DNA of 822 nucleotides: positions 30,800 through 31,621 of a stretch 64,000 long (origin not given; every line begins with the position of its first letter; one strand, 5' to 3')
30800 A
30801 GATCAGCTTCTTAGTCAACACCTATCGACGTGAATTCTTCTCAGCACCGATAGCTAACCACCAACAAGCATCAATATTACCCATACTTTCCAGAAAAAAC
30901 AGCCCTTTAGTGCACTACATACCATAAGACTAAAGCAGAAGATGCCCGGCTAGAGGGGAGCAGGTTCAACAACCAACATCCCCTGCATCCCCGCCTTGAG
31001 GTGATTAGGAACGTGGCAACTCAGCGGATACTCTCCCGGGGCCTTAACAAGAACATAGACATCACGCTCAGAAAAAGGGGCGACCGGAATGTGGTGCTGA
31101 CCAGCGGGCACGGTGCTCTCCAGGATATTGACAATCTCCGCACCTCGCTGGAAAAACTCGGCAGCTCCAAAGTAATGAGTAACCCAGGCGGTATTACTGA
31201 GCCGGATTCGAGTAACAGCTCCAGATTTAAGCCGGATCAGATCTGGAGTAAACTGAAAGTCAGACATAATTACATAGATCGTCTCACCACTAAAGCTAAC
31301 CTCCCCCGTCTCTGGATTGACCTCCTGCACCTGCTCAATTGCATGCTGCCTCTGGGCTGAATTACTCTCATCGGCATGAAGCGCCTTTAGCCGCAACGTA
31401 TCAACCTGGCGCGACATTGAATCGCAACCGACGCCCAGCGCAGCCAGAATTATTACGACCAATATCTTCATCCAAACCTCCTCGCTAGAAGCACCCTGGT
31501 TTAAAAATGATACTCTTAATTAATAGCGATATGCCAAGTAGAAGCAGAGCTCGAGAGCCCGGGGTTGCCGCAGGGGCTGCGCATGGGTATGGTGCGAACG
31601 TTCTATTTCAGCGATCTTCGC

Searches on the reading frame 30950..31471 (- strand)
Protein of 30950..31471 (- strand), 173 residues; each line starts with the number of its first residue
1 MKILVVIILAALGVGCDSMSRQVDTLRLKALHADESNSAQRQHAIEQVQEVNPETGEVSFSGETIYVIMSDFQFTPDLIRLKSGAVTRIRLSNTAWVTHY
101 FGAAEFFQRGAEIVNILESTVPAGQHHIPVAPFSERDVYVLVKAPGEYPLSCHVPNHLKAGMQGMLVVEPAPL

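Call 6: search_protein_families(library=pfam, proteins=[window:30950-31471:-], max_evalue=0.01)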
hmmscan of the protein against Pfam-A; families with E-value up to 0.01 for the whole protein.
window:30950-31471:- (173 aa): 3 families
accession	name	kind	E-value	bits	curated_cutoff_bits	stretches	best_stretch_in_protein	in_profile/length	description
PF13473.12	Cupredoxin_1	-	9.7e-05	22.8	27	1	63-168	21-104/104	Cupredoxin-like domain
PF07731.20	Cu-oxidase_2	-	0.00018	21.7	20.4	1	126-171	91-136/137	Multicopper oxidase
PF00127.26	Copper-bind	-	0.0044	17.8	21.2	0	71-169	11-99/99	Copper binding proteins, plastocyanin/azurin family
